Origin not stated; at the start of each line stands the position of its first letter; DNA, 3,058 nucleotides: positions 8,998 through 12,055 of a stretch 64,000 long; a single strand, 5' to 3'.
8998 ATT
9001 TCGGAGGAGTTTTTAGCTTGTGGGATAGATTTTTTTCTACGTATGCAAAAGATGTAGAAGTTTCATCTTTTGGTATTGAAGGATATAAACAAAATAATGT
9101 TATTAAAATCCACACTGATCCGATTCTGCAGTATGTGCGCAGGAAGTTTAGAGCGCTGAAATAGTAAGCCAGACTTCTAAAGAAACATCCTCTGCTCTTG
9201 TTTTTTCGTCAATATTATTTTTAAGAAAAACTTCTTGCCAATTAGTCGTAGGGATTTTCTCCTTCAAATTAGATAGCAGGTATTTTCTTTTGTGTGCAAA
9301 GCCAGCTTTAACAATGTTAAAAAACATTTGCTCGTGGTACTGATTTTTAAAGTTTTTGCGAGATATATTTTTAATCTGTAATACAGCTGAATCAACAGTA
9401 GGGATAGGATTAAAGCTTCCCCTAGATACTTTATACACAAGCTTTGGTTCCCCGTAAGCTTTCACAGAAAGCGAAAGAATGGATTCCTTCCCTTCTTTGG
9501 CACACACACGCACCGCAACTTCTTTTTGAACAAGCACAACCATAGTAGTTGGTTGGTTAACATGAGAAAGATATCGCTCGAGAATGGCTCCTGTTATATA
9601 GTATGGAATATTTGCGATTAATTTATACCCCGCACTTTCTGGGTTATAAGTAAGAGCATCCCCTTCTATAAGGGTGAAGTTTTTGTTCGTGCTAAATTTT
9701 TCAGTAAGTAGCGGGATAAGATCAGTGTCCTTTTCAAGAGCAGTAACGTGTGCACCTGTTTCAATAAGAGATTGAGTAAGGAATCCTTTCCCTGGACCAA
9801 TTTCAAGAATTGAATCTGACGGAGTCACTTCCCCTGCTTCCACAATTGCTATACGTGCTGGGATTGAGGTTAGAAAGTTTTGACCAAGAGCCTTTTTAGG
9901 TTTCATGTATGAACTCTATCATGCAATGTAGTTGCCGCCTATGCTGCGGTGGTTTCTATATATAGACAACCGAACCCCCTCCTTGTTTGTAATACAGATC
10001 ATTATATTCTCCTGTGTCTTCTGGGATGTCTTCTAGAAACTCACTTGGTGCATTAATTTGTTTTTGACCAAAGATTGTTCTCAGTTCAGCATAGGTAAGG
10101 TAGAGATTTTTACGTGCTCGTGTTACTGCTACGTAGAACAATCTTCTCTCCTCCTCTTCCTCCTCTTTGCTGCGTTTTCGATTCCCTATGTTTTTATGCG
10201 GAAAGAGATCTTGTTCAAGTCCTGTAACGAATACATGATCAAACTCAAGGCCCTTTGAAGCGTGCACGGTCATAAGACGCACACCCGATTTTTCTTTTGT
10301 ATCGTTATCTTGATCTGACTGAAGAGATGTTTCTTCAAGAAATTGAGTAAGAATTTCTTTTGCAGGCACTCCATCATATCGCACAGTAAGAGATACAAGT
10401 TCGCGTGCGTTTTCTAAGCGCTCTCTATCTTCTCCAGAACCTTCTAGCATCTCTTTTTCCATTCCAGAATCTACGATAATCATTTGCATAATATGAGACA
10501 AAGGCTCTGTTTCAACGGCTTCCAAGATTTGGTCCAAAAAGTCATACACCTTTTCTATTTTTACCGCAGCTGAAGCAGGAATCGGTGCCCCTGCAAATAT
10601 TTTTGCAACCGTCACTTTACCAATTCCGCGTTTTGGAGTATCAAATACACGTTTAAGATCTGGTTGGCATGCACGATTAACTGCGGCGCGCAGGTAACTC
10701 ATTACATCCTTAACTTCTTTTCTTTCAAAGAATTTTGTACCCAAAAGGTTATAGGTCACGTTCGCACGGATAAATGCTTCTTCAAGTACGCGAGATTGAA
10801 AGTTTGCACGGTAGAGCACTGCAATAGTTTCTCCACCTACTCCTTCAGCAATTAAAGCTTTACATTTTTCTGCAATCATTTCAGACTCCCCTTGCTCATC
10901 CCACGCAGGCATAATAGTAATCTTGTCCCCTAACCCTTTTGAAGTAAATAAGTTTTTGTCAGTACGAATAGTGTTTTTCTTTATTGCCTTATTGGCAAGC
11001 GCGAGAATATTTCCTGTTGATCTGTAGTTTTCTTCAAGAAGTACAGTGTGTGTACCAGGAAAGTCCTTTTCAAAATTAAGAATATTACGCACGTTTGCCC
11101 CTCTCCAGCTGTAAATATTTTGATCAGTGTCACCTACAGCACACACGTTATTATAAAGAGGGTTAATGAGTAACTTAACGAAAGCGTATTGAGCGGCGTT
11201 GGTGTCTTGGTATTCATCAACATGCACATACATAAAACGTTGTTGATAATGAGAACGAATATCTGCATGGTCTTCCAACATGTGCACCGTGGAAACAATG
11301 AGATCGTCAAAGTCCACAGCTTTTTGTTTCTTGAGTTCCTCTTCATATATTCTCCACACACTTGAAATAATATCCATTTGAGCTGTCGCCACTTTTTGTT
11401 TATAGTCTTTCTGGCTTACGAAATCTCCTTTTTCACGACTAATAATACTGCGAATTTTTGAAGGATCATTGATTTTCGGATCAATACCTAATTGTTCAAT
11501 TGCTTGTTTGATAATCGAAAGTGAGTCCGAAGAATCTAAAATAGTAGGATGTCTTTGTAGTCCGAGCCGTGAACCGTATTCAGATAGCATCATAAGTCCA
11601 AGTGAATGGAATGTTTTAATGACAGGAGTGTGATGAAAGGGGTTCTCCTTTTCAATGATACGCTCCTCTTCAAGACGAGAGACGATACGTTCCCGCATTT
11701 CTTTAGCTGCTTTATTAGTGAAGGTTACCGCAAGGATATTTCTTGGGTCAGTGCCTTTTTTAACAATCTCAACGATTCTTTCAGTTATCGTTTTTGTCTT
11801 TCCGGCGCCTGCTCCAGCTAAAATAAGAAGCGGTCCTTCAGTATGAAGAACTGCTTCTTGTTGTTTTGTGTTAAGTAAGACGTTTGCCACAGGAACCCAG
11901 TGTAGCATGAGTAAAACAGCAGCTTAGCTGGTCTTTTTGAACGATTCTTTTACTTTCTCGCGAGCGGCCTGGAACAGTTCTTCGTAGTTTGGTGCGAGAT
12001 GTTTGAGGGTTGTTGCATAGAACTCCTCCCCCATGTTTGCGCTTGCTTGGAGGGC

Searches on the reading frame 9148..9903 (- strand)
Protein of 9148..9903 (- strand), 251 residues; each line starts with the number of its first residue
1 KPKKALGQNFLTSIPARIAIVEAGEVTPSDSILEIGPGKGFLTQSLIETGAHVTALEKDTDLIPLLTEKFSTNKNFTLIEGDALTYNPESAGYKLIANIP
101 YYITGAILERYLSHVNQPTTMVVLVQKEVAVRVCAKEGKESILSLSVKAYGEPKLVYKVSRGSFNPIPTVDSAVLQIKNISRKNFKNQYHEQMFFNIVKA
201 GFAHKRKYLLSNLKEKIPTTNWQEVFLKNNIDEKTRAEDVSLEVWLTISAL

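Call 70: search_protein_families(library=pfam, proteins=[window:9148-9903:-], max_evalue=0.0001)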
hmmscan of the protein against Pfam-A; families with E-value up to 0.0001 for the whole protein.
window:9148-9903:- (251 aa): 2 families
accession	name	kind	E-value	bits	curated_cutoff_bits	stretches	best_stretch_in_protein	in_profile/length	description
PF00398.26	RrnaAD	-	3.9e-51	174.1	24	1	3-249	5-258/263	Ribosomal RNA adenine dimethylase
PF13649.12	Methyltransf_25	-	2.5e-05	25.3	27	1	32-98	1-70/97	Methyltransferase domain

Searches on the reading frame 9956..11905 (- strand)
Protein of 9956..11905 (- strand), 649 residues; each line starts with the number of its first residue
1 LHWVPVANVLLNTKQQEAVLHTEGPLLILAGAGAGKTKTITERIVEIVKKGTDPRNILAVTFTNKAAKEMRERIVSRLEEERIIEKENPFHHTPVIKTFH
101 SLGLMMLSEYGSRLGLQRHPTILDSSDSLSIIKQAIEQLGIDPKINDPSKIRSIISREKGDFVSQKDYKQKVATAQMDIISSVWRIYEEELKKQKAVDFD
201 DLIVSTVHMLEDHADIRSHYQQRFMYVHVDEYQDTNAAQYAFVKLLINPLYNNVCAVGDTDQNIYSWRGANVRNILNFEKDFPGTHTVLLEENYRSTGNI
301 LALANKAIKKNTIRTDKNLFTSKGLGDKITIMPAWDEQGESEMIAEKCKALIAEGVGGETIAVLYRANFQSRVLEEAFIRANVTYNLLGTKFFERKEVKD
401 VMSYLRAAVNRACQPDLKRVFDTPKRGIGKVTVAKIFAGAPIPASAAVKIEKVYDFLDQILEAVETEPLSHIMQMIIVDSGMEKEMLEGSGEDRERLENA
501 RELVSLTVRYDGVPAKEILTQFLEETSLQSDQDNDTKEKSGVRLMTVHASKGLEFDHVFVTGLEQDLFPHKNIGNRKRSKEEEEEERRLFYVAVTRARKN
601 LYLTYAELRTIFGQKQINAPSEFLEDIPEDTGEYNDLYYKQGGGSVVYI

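Call 70: search_protein_families(library=pfam, proteins=[window:9956-11905:-], max_evalue=0.0001)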
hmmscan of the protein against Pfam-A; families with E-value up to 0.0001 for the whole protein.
window:9956-11905:- (649 aa): 8 families
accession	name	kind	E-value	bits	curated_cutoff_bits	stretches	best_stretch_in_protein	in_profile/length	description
PF00580.27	UvrD-helicase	-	2.5e-85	286.9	23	1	11-283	1-271/271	UvrD/REP helicase N-terminal domain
PF13361.12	UvrD_C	-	5.6e-66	223.8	25.6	1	289-607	2-349/350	UvrD-like helicase C-terminal domain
PF13245.12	AAA_19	-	3.8e-23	82.6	25.1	1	15-266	1-132/134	AAA domain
PF13538.12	UvrD_C_2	-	1.4e-12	47.7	27.4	1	582-603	30-51/52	UvrD-like helicase C-terminal domain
PF01443.25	Viral_helicase1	-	3.6e-11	43.7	21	0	525-603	160-226/228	Viral superfamily 1 RNA helicase core domain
PF13604.12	AAA_30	-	1.6e-07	31.7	27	0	11-74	2-66/191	AAA domain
PF13086.12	AAA_11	-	1.6e-06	28.5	27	1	11-231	2-221/257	AAA domain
PF13087.12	AAA_12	-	6.2e-06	26.4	27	0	528-603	125-190/195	AAA domain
